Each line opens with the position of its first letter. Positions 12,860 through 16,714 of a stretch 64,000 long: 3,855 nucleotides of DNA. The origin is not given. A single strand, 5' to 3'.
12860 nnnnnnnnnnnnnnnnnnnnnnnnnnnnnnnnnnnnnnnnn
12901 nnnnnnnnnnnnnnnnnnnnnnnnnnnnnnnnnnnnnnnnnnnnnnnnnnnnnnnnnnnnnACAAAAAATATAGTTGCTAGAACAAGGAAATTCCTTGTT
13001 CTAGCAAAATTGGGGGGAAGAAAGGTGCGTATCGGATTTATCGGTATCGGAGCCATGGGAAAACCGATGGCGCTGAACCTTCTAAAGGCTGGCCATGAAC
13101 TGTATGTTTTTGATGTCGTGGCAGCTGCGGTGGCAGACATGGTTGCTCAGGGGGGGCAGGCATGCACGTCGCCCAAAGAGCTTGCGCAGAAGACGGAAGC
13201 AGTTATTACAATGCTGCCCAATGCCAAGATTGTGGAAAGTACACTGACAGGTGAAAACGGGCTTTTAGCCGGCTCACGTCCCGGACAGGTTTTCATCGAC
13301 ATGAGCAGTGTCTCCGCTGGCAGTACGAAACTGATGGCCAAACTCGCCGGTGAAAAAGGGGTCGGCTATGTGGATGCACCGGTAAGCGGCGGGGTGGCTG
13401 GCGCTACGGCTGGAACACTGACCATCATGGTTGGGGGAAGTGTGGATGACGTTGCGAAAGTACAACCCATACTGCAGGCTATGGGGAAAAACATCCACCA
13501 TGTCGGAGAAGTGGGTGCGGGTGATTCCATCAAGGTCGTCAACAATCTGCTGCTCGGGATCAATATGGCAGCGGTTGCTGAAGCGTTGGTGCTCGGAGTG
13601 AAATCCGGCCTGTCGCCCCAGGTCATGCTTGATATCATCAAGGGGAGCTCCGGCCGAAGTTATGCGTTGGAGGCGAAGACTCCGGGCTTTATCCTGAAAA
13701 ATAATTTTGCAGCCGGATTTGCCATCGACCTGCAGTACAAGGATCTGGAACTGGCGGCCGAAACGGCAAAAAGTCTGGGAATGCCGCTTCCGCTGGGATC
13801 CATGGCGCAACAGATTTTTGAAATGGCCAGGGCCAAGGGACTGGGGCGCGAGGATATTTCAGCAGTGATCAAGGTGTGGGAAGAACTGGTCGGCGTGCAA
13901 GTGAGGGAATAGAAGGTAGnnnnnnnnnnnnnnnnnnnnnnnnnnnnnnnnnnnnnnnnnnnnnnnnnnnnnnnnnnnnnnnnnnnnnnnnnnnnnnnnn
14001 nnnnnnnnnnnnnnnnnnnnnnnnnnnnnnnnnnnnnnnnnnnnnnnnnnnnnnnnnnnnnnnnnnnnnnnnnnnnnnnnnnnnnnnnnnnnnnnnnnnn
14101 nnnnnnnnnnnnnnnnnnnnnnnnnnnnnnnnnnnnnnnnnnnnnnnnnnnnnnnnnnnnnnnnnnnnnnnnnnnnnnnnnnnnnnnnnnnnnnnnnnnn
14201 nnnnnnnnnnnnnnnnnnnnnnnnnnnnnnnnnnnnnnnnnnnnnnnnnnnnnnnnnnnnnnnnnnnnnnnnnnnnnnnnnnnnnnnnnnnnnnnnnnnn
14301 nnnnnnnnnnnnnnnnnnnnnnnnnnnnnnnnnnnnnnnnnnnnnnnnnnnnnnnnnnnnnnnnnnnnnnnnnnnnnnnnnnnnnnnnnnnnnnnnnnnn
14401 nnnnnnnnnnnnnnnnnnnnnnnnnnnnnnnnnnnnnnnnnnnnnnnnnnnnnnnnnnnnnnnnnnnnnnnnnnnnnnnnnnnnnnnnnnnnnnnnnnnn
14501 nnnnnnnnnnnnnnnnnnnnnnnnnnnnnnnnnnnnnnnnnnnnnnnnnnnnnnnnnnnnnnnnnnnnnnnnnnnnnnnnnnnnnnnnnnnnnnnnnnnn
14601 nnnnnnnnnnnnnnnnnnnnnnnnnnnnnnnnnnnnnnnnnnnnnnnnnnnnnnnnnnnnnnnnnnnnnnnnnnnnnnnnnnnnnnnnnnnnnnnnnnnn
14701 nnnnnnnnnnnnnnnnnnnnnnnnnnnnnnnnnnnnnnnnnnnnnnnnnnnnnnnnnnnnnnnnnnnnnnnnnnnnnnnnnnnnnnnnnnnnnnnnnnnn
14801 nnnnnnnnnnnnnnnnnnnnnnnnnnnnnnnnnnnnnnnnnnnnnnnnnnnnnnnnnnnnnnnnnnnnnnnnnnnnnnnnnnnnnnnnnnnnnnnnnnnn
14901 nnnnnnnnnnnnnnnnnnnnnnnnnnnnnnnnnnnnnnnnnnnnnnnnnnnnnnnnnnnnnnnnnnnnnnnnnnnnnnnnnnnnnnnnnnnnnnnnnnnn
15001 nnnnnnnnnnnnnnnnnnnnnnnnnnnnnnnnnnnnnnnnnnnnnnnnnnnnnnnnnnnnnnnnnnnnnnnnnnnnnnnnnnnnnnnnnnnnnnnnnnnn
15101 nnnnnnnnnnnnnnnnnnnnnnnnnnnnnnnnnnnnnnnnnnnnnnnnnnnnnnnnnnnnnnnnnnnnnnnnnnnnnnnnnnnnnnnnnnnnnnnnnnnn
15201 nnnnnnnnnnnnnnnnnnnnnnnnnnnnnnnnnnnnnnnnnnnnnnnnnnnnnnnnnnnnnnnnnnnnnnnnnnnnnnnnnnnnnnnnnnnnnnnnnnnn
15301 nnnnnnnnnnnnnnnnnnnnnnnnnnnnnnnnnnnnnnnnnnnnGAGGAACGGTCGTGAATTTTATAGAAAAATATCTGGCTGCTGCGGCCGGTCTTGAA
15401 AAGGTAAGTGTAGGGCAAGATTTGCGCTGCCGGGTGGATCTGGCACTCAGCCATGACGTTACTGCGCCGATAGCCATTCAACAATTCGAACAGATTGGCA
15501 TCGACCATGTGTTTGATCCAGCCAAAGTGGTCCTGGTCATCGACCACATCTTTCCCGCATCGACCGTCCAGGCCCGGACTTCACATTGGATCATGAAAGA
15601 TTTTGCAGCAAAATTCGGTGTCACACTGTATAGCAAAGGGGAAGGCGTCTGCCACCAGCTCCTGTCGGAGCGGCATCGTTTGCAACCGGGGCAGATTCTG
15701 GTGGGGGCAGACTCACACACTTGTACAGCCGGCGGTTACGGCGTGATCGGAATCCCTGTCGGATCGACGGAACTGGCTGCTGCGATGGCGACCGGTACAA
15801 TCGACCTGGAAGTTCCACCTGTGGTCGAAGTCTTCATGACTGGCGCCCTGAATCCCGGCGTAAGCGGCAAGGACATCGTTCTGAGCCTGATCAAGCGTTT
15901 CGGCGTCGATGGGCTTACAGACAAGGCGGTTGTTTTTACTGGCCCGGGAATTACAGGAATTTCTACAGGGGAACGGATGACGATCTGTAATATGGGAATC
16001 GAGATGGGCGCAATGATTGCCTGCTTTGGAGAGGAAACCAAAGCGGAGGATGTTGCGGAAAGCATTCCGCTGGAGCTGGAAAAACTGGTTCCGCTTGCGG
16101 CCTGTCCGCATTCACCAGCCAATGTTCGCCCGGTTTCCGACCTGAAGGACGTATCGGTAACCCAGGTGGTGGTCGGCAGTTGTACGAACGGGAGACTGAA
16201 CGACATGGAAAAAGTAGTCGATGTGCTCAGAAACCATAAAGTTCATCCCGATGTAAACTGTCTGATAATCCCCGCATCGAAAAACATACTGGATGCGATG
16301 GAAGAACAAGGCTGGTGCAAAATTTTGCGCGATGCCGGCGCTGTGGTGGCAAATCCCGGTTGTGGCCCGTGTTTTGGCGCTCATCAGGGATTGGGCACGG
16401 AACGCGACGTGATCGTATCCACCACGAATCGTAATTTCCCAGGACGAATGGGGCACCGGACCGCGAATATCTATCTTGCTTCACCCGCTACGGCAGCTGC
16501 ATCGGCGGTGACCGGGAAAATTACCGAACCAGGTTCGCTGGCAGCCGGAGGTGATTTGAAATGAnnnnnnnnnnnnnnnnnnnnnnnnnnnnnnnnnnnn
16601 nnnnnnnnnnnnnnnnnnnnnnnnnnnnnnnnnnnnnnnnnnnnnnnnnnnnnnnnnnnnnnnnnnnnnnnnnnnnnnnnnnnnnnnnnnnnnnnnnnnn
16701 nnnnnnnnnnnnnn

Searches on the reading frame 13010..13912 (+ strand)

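Call 18: search_protein_families(library=pfam, proteins=[window:13010-13912:+], max_evalue=0.00001)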
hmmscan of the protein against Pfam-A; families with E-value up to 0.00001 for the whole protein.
window:13010-13912:+ (300 aa): 3 families
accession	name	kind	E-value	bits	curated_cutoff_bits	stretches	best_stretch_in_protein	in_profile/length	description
PF03446.21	NAD_binding_2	-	6e-53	179.6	21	1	7-166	1-161/161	NAD binding domain of 6-phosphogluconate dehydrogenase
PF14833.11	NAD_binding_11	-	5.3e-42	143.4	30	1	169-290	1-122/122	NAD-binding of NADP-dependent 3-hydroxyisobutyrate dehydrogenase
PF03807.23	F420_oxidored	-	1.7e-07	32.2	21.6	1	7-98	1-91/94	NADP oxidoreductase coenzyme F420-dependent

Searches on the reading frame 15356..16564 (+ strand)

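Call 19: search_protein_families(library=pfam, proteins=[window:15356-16564:+], max_evalue=0.00001)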
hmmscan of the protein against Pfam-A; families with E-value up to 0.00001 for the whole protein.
window:15356-16564:+ (402 aa): 1 family
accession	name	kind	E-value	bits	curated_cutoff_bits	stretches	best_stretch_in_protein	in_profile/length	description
PF00330.25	Aconitase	-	1.2e-90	305.1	28.7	2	23-225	16-235/463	Aconitase family (aconitate hydratase)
